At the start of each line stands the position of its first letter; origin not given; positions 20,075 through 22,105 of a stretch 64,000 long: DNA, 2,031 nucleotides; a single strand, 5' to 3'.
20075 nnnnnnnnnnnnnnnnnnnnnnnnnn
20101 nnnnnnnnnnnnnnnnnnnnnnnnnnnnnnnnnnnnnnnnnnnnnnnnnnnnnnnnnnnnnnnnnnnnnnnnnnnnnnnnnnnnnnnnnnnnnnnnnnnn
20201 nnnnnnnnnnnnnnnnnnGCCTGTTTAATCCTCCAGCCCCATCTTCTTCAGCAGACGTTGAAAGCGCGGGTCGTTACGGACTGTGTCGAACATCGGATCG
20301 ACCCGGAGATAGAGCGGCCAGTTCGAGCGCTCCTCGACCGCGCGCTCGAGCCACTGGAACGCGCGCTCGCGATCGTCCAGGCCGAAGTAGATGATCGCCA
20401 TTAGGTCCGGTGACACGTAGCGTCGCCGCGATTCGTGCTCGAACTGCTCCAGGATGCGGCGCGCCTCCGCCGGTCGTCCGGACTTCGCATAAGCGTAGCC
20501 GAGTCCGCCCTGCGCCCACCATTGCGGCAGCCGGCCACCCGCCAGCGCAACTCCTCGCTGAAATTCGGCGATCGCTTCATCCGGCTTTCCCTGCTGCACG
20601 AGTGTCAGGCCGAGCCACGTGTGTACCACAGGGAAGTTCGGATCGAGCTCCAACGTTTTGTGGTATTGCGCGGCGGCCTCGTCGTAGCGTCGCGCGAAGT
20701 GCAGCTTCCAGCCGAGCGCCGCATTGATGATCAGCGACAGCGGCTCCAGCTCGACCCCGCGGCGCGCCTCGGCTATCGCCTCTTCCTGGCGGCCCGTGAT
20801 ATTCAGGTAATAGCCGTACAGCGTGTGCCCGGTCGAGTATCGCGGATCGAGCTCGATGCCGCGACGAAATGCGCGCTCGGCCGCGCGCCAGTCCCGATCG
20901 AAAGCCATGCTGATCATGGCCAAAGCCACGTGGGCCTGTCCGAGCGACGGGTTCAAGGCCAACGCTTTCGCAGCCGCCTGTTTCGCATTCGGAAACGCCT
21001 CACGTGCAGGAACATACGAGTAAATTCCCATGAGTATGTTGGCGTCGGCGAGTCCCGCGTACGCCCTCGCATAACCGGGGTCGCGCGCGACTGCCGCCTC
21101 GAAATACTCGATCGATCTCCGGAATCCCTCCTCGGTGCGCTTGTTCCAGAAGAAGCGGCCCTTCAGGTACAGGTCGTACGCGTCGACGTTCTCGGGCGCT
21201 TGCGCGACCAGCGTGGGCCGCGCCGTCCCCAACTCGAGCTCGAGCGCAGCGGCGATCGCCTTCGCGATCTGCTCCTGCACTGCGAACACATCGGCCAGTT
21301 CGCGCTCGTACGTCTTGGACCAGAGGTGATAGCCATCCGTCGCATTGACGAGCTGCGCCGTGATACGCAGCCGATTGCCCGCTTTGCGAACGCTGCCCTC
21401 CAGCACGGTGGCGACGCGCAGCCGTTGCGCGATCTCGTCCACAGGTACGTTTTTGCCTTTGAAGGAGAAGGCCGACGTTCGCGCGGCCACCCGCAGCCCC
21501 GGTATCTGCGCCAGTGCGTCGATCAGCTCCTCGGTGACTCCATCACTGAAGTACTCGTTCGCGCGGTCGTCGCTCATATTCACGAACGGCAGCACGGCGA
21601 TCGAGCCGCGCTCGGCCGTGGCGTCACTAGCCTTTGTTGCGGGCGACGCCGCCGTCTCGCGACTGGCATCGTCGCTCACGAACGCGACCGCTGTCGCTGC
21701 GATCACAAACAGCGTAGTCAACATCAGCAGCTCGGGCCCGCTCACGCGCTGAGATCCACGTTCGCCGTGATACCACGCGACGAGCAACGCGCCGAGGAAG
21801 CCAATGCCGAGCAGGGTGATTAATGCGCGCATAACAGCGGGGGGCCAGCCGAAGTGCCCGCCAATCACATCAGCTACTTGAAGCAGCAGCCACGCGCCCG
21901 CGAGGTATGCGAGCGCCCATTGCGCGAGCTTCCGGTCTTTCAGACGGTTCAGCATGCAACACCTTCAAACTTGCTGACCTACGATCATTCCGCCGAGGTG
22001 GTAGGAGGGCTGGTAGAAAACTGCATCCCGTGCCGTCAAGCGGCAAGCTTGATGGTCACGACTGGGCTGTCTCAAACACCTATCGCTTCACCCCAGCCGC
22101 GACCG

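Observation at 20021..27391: Head-to-tail array of membrane-anchored TolB_N-like/TPR paralogues with a near-invariant N-terminal module and divergent C-terminal halves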

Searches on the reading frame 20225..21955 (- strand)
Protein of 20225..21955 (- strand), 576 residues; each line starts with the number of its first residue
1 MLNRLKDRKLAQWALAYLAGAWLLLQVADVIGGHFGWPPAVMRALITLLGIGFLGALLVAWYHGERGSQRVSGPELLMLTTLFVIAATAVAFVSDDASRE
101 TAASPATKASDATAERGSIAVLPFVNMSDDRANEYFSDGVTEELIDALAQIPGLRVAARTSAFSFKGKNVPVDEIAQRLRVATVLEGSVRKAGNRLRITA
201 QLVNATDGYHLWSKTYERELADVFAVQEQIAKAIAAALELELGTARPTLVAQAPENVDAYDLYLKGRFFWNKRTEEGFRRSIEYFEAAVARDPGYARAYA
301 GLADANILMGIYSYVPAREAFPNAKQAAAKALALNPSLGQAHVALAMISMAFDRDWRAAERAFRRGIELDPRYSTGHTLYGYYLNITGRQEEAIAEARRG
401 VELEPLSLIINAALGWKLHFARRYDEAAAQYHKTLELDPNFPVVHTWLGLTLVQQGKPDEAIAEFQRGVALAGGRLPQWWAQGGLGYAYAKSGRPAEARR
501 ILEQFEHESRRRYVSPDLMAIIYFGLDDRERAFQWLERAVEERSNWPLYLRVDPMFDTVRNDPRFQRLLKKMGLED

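Call 3: search_protein_families(library=pfam, proteins=[window:20225-21955:-], max_evalue=0.01)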
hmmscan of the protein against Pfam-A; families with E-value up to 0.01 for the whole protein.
window:20225-21955:- (576 aa): 18 families
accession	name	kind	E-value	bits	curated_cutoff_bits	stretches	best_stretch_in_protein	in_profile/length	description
PF14559.12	TPR_19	-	5.1e-20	72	25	1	422-481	5-63/68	Tetratricopeptide repeat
PF07719.23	TPR_2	-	1.4e-18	65.8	27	2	444-472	3-31/34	Tetratricopeptide repeat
PF13431.12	TPR_17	-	2.3e-18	65.3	24.4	2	433-463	4-34/34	Tetratricopeptide repeat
PF13432.12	TPR_16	-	3.5e-16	59.7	32.7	4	421-472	10-61/65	Tetratricopeptide repeat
PF00515.34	TPR_1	-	5.3e-15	54.9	27.8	0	415-441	8-34/34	Tetratricopeptide repeat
PF13428.12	TPR_14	-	3.8e-14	52.2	23.5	0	444-480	3-38/44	Tetratricopeptide repeat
PF13181.12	TPR_8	-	4.7e-14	51.7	25.7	0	445-471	4-30/34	Tetratricopeptide repeat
PF13424.12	TPR_12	-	5e-12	46.3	30.1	1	446-504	7-70/77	Tetratricopeptide repeat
PF13414.12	TPR_11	-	5.7e-10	39.2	26.8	1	423-456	9-42/42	TPR repeat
PF13176.12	TPR_7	-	5.1e-07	29.7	27.9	0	341-371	1-32/36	Tetratricopeptide repeat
PF25062.1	ARM_TT21_N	-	1.6e-06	28.5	40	0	433-467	19-52/222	Tetratricopeptide repeat protein 21 N-terminal ARM repeat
PF07721.20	TPR_4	-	1.1e-05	26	27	1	479-504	1-26/26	Tetratricopeptide repeat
PF13174.12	TPR_6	-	1.6e-05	25.6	26.3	0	485-505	6-26/33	Tetratricopeptide repeat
PF13374.12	TPR_10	-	0.00055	20.3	27.5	0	484-504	7-27/42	Tetratricopeptide repeat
PF13429.12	TPR_15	-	0.0011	18.9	26.2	0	454-549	158-250/280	Tetratricopeptide repeat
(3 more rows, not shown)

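Call 4: search_protein_families(library=ncbifam, proteins=[window:20225-21955:-], max_evalue=0.01)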
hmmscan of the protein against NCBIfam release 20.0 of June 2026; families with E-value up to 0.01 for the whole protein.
window:20225-21955:- (576 aa): 18 families
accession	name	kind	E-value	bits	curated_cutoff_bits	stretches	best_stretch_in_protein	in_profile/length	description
NF009037.0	PRK12370.1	equivalog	7.5e-18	64.2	589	1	114-555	119-548/553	HilA/EilA family virulence transcriptional regulator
TIGR02521.1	type_IV_pilW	equivalog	1.6e-17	63.9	154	2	318-396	44-121/234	type IV pilus biogenesis/stability protein PilW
NF033762.1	social_mot_Tgl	equivalog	9.2e-17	61.2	225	1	387-498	44-155/252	social motility TPR repeat lipoprotein Tgl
NF040959.1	MamA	equivalog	3.1e-16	59.4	200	1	359-468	90-199/204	magnetosome protein MamA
TIGR02917.1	PEP_TPR_lipo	equivalog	3.3e-13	48.4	312.2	1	321-541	277-493/899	XrtA/PEP-CTERM system TPR-repeat protein PrsT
NF047558.1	TPR_END_plus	domain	5.4e-13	48.7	32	1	519-570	5-56/56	TPR end-of-group domain-containing protein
TIGR04510.1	mod_pep_cyc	subfamily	2.1e-10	39.8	400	2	174-307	309-443/814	putative peptide modification system cyclase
NF007540.1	PRK10153.1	equivalog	2.1e-06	26.9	400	1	130-309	219-391/516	lysine decarboxylation/transport transcriptional activator CadC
TIGR00990.1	3a0801s09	subfamily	4e-06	25.8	757.25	1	418-468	408-459/615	mitochondrial import receptor subunit TOM70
NF033758.1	gliding_GltE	equivalog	5.1e-06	25.7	225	1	274-475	166-358/411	adventurous gliding motility TPR repeat lipoprotein GltE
NF052415.1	T3SS_chap_SctY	equivalog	8.6e-06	26.2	70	1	423-505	21-103/106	type III secretion apparatus assembly chaperone SctY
NF008391.2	PRK11189.1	equivalog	2.6e-05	23.9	250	0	427-505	84-159/297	lipoprotein NlpI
NF011721.1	PRK15174.1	equivalog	3e-05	22.4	1200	1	327-482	241-392/656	Vi polysaccharide transport protein VexE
NF033920.0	C39_PA2778_fam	equivalog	3.2e-05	23.5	150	0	323-405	174-255/255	PA2778 family cysteine peptidase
TIGR02552.1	LcrH_SycD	equivalog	6.6e-05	22.6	104.8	1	411-473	55-117/136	SycD/LcrH family type III secretion system chaperone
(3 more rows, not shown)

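Call 13: find_related_loci(query=window:20225-21955:-, collection=genome_contigs, flank=10000)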
Query window:20225-21955:- (576 aa) in genome_contigs; peptide patterns used: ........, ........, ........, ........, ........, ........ (x = any residue, [..] = any of these).
599 stretches matched a pattern (row limit reached: there are more); 356 encode a relative of the query (tblastn E <= 1e-3); the best 80 are kept; 80 distinct loci.
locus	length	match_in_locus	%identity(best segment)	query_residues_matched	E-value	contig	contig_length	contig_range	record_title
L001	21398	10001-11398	50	116-576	2e-149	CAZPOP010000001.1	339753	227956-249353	MAG TPA_asm: uncultured Ignavibacteria bacterium isolate SRP214966_co5_260 genome assembly, contig: NODE_1_length_339753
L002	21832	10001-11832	44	1-573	6e-136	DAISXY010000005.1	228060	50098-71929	MAG TPA_asm: Chthoniobacterales bacterium isolate CTOTU9909 NODE_5_length_228060_cov_7.394579, whole genome shotgun sequ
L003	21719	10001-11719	44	1-572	6e-146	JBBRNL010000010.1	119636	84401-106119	MAG: Chthoniobacterales bacterium isolate La1_metabat2.161 LA1C_B2.161_k141_1299740L_119636_cov_60.9948, whole genome sh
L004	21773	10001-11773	41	1-572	2e-130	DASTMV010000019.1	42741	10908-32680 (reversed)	MAG TPA_asm: Candidatus Udaeobacter sp. isolate SMAG_U3843 k141_674419, whole genome shotgun sequence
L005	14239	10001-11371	47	118-575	2e-130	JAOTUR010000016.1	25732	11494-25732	MAG: Candidatus Krumholzibacteriia bacterium isolate 13_May_SF_Bin18 13_May_SF_Bin18_scaffold_1200_c1, whole genome shot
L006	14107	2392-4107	42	5-572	1e-133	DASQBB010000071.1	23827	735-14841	MAG TPA_asm: Chthoniobacterales bacterium isolate SMAG_U11660 k141_2149059, whole genome shotgun sequence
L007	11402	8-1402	46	109-575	2e-125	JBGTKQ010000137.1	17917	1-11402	MAG: Pyrinomonadaceae bacterium isolate JTS-RE316 k141_10230913, whole genome shotgun sequence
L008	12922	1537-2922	46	108-572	3e-124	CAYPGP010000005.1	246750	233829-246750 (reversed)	MAG TPA_asm: uncultured Chloracidobacterium sp. isolate binchicken_co105_75 genome assembly, contig: NODE_41_length_2467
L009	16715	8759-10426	41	22-572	3e-124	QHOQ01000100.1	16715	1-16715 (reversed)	MAG: Verrucomicrobia bacterium isolate AV49 14_1009_13_20cm_scaffold_2675_curated, whole genome shotgun sequence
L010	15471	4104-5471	44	118-575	2e-123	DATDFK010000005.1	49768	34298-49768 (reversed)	MAG TPA_asm: Pyrinomonadaceae bacterium isolate SMAG_U224 k141_294648, whole genome shotgun sequence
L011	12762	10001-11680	42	5-574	2e-134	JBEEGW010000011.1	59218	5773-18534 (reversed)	MAG: Verrucomicrobiota bacterium isolate BP_777 scaffold_3941231, whole genome shotgun sequence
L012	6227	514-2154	42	1-575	1e-122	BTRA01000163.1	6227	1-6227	MAG: Gemmatimonadota bacterium BMS9Abin29 DNA, NODE_5053_length_6227, whole genome shotgun sequence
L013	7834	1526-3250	41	5-572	2e-122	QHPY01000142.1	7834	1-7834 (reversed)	MAG: Verrucomicrobia bacterium isolate AV18 14_1009_12_30cm_scaffold_22995_curated, whole genome shotgun sequence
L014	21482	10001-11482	44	78-572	5e-121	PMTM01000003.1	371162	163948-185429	MAG: Spartobacteria bacterium isolate palsa_1382 73.20110700_P2D.48_contig_212, whole genome shotgun sequence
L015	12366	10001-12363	40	1-572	8e-121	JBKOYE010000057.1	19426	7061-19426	MAG: Verrucomicrobiota bacterium isolate GB_HAYS_MAG_00069 GB_HAYS_000001456393, whole genome shotgun sequence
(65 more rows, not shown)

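Call 14: find_encoding_contigs(protein=window:20225-21955:-, flank=10000, max_places=6)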
Protein window:20225-21955:- (576 aa): no gene with exactly this product is on record in the collection.

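Call 15: find_homologous_proteins(query=window:20225-21955:-, max_evalue=1e-10)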
Query window:20225-21955:- (576 aa): 7930 proteins with E <= 1e-10 among 8000 candidates; the best 120 are listed.
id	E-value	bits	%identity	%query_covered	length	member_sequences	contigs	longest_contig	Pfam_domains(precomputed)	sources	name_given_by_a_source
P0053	0.0e+0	1285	100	100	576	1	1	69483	PF13431.13,PF25062.2,PF13414.13,PF13176.13,PF13428.13,PF07721.21,PF14559.13,PF00515.35,PF13424.13,PF13432.13,PF13181.13,PF07719.24,PF13174.13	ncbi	ncbi:MAG: tetratricopeptide repeat protein [Gemmatimonadota bacterium]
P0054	9.0e-230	782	45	80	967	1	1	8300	PF13431.13,PF23914.2,PF25062.2,PF13414.13,PF13428.13,PF17680.7,PF14559.13,PF00515.35,PF13424.13,PF21033.5,PF13432.13,PF13181.13,PF07719.24,PF13174.13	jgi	jgi:TolB-like protein/Tfp pilus assembly protein PilF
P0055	1.2e-200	686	40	82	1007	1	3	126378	PF13431.13,PF23914.2,PF13414.13,PF13428.13,PF07721.21,PF17680.7,PF14559.13,PF13371.13,PF00515.35,PF12895.14,PF13424.13,PF21033.5,PF13432.13,PF13181.13,PF07719.24,PF13174.13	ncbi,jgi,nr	ncbi:MAG: tetratricopeptide repeat protein [Acidobacteria bacterium]|jgi:TolB-like protein/Flp pilus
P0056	6.2e-190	651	54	99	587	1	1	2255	PF13431.13,PF13414.13,PF13428.13,PF14559.13,PF13371.13,PF00515.35,PF13424.13,PF21033.5,PF13432.13,PF13429.13,PF13181.13,PF07719.24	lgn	-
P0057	1.1e-173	597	42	79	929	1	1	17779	PF03704.24,PF13431.13,PF13414.13,PF13176.13,PF13428.13,PF14559.13,PF00515.35,PF13424.13,PF21033.5,PF13432.13,PF13181.13,PF07719.24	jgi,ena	-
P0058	2.7e-166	573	50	100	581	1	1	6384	PF14559.13,PF13431.13,PF13414.13,PF00515.35,PF12895.14,PF21033.5,PF13428.13,PF13181.13,PF07719.24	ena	-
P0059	6.6e-166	571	49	99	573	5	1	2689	PF14559.13,PF13431.13,PF13414.13,PF00515.35,PF12895.14,PF13424.13,PF13432.13,PF13428.13,PF13181.13,PF07719.24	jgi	jgi:TolB-like protein/Flp pilus assembly protein TadD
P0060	2.3e-158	546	48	100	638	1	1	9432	PF14559.13,PF13431.13,PF13414.13,PF00515.35,PF13424.13,PF21033.5,PF13432.13,PF13428.13,PF13181.13,PF07719.24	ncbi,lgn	-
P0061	6.4e-158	545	48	100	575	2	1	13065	PF14559.13,PF13431.13,PF13414.13,PF00515.35,PF13424.13,PF21033.5,PF13432.13,PF13428.13,PF13181.13,PF07719.24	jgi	jgi:TolB-like protein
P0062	7.3e-157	541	49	100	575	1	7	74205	PF13431.13,PF13414.13,PF13176.13,PF13428.13,PF13374.13,PF14559.13,PF00515.35,PF13424.13,PF21033.5,PF13432.13,PF13181.13,PF07719.24,PF13174.13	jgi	jgi:adenylate cyclase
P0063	4.4e-153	529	46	99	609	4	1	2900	PF14559.13,PF13431.13,PF13414.13,PF00515.35,PF21033.5,PF13432.13,PF13428.13,PF13181.13,PF07719.24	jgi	jgi:TolB-like protein/Tfp pilus assembly protein PilF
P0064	9.5e-151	521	53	80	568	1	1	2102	PF14559.13,PF13431.13,PF13414.13,PF00515.35,PF13424.13,PF21033.5,PF13432.13,PF13428.13,PF13181.13,PF07719.24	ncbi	ncbi:MAG: hypothetical protein V3T23_00220, partial [Nitrososphaerales archaeon]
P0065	1.8e-150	520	47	99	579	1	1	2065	PF14559.13,PF13431.13,PF13414.13,PF00515.35,PF13424.13,PF13176.13,PF21033.5,PF13432.13,PF13428.13,PF07719.24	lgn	-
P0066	5.4e-150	519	47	99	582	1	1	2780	PF14559.13,PF13431.13,PF13414.13,PF00515.35,PF13432.13,PF13428.13,PF07719.24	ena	-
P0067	1.2e-148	514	53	80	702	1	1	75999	PF25063.1,PF13431.13,PF25062.2,PF13414.13,PF13428.13,PF14559.13,PF00515.35,PF12895.14,PF13424.13,PF21033.5,PF13432.13,PF00211.26,PF13181.13,PF07719.24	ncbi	-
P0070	1.3e-147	511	47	79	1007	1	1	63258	PF13431.13,PF23914.2,PF13414.13,PF13428.13,PF14559.13,PF00515.35,PF12895.14,PF13424.13,PF04052.19,PF21033.5,PF13432.13,PF13181.13,PF07719.24,PF20308.5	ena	-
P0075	6.4e-147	509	47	80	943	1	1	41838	PF14559.13,PF13431.13,PF13414.13,PF00515.35,PF12895.14,PF13424.13,PF04052.19,PF13428.13,PF13181.13,PF07719.24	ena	-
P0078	2.3e-145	503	46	82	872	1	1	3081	PF13431.13,PF23914.2,PF13414.13,PF13428.13,PF14559.13,PF00515.35,PF12895.14,PF13424.13,PF04052.19,PF21033.5,PF13432.13,PF13181.13,PF07719.24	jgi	jgi:TolB-like protein/Tfp pilus assembly protein PilF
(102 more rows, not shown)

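Call 27: predict_structure(alignment_id=A2)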
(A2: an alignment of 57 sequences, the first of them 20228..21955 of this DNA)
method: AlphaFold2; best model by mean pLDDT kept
length: 576 residues; sequences in the alignment: 57
mean_pLDDT: 87.6   pTM: 0.60
mean pLDDT of the five models: 87.6, 86.3, 85.1, 84.7, 84.5
residues with pLDDT >= 90: 355; 70-90: 156; 50-70: 40; < 50: 25
segments of 3 or more residues with pLDDT < 50: 95-111, 246-250
pLDDT, mean of each block of 10 residues (from residue 1): 61 86 90 82 88 84 62 68 72 53 37 74 92 83 89 85 88 90 95 92 89 91 82 85 54 72 93 91 98 96 97 92 98 96 98 97 97 96 97 98 93 98 98 97 95 97 96 72 96 98 94 93 97 97 92 93 96 88
secondary structure, 60 per line:
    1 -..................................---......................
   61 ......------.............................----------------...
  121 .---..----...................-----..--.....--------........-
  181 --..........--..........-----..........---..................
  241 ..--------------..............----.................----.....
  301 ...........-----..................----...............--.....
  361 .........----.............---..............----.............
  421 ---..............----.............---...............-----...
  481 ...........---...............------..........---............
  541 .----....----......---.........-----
elements in order: H2-35 H39-66 H73-101 E118-121 H131-149 H159-163 H172-179 E183-192 E195-204 E210-219 H223-242 H257-270 H275-291 H296-311 H317-334 H339-353 H356-369 H374-386 H390-403 H408-420 H424-437 H442-454 H458-472 H478-491 H495-509 H516-525 H529-541 H546-549 H554-559 H563-571

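Call 31: fold_search(model_id=the predicted structure, library=pdb)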
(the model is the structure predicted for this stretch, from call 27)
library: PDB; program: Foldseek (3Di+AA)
matches with E <= 10: 1594; with E <= 0.001: 355
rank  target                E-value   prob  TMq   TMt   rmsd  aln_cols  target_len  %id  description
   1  1w3b_A                3.2e-10  1.00  0.30  0.41  12.4       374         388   22  The superhelical TPR domain of O-linked GlcNAc transferase reveals structural similarities to importin alpha. (released 2004-09-09)
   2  8chy                  4.3e-10  1.00  0.26  0.49  10.5       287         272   27  Crystal structure of an 8-repeat consensus TPR superhelix with Zinc. (released 2024-02-21)
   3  6eou                  8.4e-10  1.00  0.27  0.42  13.2       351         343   22  O-GlcNAc transferase TPR domain with the intellectual disability associated mutation L254F (released 2018-05-09)
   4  9qhb                  1.3e-09  1.00  0.28  0.53   9.2       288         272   26  Crystal structure of 16-repeat CTPR protein with eliminated coordination sites (released 2025-10-22)
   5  1w3b_B                6.2e-09  1.00  0.28  0.42  13.0       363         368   21  The superhelical TPR domain of O-linked GlcNAc transferase reveals structural similarities to importin alpha. (released 2004-09-09)
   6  9qhc_A                8.9e-09  1.00  0.29  0.53  12.0       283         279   27  Crystal structure of 8-repeat CTPR protein with eliminated coordination sites (released 2025-10-22)
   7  9qhc_B                9.6e-09  1.00  0.29  0.53  11.9       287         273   27  Crystal structure of 8-repeat CTPR protein with eliminated coordination sites (released 2025-10-22)
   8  3lca_A                1.5e-08  1.00  0.38  0.44  19.9       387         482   14  Structure of Tom71 complexed with Hsp70 Ssa1 C terminal tail indicating conformational plasticity (released 2010-12-22)
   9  7yea_A                2.2e-08  1.00  0.28  0.17  13.2       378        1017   21  Human O-GlcNAc transferase Dimer (released 2023-07-12)
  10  7yeh_A                4.5e-08  1.00  0.29  0.18  13.0       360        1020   22  Cryo-EM structure of human OGT-OGA complex (released 2023-07-12)
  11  3fp3                  4.9e-08  1.00  0.38  0.42  27.5       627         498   12  Crystal structure of Tom71 (released 2009-07-28)
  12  7ntf_B                1.3e-07  1.00  0.32  0.24   9.5       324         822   21  Cryo-EM structure of unliganded O-GlcNAc transferase (released 2021-11-17)
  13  7y4i_A                1.4e-07  1.00  0.20  0.15  18.8       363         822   17  Crystal structure of SPINDLY in complex with GDP (released 2022-12-07)
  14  2gw1_A                1.6e-07  1.00  0.36  0.42  19.0       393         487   16  Crystal Structure of the Yeast Tom70 (released 2006-06-27)
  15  8dtf_A                1.7e-07  1.00  0.21  0.16  18.5       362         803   16  Cryo-EM structure of the full length Arabidopsis SPY with complete TPRs (released 2023-03-08)
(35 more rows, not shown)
